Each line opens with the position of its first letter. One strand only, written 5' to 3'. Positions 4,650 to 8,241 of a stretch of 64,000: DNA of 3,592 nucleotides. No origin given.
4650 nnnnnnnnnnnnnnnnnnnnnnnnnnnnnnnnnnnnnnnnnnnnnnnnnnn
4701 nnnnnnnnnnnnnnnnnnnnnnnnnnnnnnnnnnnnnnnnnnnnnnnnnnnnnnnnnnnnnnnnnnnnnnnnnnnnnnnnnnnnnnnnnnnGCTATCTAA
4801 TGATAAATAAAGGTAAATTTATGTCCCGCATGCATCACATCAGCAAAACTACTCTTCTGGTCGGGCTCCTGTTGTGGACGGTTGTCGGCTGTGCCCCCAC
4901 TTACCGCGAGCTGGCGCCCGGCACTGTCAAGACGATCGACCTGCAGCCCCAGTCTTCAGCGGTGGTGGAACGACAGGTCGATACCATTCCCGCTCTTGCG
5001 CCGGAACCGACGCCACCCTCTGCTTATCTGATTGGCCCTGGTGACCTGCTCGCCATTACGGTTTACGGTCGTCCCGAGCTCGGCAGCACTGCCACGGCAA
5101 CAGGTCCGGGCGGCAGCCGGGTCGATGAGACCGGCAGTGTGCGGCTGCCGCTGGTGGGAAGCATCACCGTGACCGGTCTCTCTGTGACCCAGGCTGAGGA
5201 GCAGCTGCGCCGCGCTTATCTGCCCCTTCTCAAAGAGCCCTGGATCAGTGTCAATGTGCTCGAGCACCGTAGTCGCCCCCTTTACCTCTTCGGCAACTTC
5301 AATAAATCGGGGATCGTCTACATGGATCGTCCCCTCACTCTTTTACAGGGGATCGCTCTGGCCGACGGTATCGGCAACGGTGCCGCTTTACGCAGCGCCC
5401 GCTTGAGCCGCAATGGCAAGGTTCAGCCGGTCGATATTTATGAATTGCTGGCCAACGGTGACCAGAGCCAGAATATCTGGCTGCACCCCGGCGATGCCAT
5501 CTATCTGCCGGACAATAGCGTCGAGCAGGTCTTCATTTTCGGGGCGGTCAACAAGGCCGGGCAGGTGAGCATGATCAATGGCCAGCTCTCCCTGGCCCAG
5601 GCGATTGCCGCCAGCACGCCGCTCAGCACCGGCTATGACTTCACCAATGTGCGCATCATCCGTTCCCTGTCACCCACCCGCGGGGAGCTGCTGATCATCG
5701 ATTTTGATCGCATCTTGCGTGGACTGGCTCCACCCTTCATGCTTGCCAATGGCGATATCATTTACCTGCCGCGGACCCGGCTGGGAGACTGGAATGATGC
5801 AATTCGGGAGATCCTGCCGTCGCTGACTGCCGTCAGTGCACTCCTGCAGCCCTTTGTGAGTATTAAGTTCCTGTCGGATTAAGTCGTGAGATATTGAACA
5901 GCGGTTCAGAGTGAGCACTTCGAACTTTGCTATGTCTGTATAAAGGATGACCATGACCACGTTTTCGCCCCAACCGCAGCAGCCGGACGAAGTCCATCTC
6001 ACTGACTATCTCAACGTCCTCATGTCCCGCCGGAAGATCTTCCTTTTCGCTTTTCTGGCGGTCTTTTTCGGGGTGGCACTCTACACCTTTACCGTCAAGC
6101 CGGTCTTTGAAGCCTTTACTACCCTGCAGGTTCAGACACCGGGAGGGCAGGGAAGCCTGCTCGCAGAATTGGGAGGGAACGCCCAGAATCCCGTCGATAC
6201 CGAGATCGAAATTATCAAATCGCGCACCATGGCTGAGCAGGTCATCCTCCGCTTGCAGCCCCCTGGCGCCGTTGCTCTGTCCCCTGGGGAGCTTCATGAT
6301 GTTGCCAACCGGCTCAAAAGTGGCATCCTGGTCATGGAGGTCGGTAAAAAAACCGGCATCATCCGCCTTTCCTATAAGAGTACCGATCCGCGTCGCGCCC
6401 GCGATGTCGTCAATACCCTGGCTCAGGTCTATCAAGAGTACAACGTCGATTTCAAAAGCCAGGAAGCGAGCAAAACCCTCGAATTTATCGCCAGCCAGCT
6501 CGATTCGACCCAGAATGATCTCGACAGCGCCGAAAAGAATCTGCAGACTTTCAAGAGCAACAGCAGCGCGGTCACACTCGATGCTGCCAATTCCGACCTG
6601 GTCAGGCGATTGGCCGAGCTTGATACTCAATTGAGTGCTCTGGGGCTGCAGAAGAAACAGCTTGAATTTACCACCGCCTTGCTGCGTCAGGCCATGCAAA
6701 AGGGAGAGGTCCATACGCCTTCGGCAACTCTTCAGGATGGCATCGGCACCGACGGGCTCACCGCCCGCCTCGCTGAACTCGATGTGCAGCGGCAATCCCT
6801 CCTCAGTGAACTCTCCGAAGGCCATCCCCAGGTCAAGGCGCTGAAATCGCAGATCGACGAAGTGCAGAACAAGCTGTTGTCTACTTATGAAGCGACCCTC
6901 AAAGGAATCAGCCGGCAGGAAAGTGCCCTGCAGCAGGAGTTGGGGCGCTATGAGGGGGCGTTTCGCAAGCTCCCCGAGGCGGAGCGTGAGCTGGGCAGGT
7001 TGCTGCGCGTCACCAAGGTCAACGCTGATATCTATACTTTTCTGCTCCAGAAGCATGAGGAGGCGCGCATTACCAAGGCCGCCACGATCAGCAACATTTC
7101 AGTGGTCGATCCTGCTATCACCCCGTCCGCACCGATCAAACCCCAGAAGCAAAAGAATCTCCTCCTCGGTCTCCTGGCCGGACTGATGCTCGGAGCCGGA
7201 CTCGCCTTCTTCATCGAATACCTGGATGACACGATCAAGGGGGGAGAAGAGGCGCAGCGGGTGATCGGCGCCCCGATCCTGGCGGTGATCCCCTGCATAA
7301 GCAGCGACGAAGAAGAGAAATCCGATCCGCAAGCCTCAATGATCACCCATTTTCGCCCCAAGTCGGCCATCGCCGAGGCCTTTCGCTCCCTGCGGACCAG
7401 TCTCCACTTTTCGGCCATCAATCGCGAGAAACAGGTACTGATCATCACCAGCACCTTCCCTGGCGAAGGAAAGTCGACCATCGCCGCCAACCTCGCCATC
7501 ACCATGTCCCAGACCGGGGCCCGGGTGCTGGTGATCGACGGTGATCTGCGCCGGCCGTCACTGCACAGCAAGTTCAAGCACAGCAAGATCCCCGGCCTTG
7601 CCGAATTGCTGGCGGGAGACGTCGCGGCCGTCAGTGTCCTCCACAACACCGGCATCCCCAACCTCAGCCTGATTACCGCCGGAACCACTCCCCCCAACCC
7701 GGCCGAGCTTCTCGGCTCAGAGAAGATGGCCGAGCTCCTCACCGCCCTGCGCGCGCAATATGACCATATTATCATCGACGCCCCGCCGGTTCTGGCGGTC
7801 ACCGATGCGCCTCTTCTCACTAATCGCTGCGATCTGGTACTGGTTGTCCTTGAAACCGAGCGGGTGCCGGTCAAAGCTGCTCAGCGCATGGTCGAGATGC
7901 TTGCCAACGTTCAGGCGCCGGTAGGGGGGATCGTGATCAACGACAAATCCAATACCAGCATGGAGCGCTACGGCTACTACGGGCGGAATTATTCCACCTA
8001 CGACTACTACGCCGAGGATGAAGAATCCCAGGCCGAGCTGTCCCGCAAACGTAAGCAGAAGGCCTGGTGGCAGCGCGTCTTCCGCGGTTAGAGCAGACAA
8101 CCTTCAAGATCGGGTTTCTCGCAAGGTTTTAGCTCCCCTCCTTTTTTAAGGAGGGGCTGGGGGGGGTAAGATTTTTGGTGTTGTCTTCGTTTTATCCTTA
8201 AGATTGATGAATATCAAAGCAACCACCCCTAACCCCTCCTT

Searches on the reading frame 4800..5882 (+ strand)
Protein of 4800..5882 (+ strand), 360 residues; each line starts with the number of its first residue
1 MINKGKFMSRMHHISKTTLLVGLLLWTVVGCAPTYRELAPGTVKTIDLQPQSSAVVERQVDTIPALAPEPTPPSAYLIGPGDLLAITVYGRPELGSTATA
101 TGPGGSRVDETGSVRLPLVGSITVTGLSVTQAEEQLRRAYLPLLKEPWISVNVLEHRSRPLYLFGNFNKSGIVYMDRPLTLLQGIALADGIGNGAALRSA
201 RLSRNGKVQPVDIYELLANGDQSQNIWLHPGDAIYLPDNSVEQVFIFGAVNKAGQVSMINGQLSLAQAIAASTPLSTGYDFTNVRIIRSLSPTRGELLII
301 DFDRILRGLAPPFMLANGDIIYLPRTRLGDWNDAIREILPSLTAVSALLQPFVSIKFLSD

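Call 5: search_protein_families(library=pfam, proteins=[window:4800-5882:+], max_evalue=0.001)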
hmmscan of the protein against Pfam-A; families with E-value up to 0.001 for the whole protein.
window:4800-5882:+ (360 aa): 3 families
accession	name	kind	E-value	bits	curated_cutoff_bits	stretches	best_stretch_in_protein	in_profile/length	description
PF02563.21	Poly_export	-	2.9e-20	72.7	28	1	72-153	3-76/77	Polysaccharide biosynthesis/export protein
PF22461.2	SLBB_2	-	5e-19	68.6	27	2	162-235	4-78/79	SLBB domain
PF08007.18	JmjC_2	-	0.00044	20.2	22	0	213-240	75-102/127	JmjC domain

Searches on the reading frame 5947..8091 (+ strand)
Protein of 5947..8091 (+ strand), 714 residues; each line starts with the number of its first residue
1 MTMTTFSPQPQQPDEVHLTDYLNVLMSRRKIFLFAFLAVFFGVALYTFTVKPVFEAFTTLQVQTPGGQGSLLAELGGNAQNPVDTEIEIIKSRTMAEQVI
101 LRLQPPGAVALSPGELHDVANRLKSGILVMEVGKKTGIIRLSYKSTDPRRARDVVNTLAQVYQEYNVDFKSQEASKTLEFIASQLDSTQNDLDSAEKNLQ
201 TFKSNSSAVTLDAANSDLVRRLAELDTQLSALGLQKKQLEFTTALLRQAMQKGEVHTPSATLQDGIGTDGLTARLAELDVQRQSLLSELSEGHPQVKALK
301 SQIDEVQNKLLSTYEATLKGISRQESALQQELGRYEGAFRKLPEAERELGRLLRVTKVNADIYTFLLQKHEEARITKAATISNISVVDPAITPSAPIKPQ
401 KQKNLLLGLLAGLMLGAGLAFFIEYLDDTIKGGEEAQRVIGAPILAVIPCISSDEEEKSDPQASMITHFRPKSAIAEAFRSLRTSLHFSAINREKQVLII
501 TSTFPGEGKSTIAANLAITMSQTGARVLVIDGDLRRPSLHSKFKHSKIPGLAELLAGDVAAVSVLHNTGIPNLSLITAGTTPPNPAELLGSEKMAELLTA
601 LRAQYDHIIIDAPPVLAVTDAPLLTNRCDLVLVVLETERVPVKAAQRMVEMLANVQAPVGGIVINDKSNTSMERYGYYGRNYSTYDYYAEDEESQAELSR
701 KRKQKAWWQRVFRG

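Call 5: search_protein_families(library=pfam, proteins=[window:5947-8091:+], max_evalue=0.001)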
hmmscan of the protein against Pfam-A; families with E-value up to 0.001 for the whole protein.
window:5947-8091:+ (714 aa): 9 families
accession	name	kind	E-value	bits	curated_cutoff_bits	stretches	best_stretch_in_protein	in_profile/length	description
PF13807.11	GNVR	-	1.6e-17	63.6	27.7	1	347-422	4-79/82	G-rich domain on putative tyrosine kinase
PF13614.12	AAA_31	-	3.3e-15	56.9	27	1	500-657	6-169/177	AAA domain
PF10609.15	ParA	-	4.4e-13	49.7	27.1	1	495-666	3-174/246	NUBPL iron-transfer P-loop NTPase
PF02706.20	Wzz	-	8.3e-11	42.5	25.5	1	14-100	1-88/91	Chain length determinant protein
PF01656.29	CbiA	-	1.4e-10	41.6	25.4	1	499-670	2-86/125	CobQ/CobB/MinD/ParA nucleotide binding domain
PF09140.17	MipZ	-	1.2e-05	25.2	20.7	1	500-613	5-108/262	ATPase MipZ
PF06564.18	CBP_BcsQ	-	4.4e-05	23.6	21.3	1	504-638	10-148/234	Cellulose biosynthesis protein BcsQ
PF02374.21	ArsA_ATPase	-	0.00053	19.7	24.3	0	506-533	11-38/305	Anion-transporting ATPase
PF00142.24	Fer4_NifH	-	0.00058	19.9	25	0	506-667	10-184/271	4Fe-4S iron sulfur cluster binding proteins, NifH/frxC family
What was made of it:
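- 4036..9692 (+): Conserved export block of the EPS locus: CpsB/CapC-type phosphatase (4036-4791), Wza (4800-5882), Wzc (5947-8091), UDP-sugar dehydrogenase (8409-9692). Pfam (call 5).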
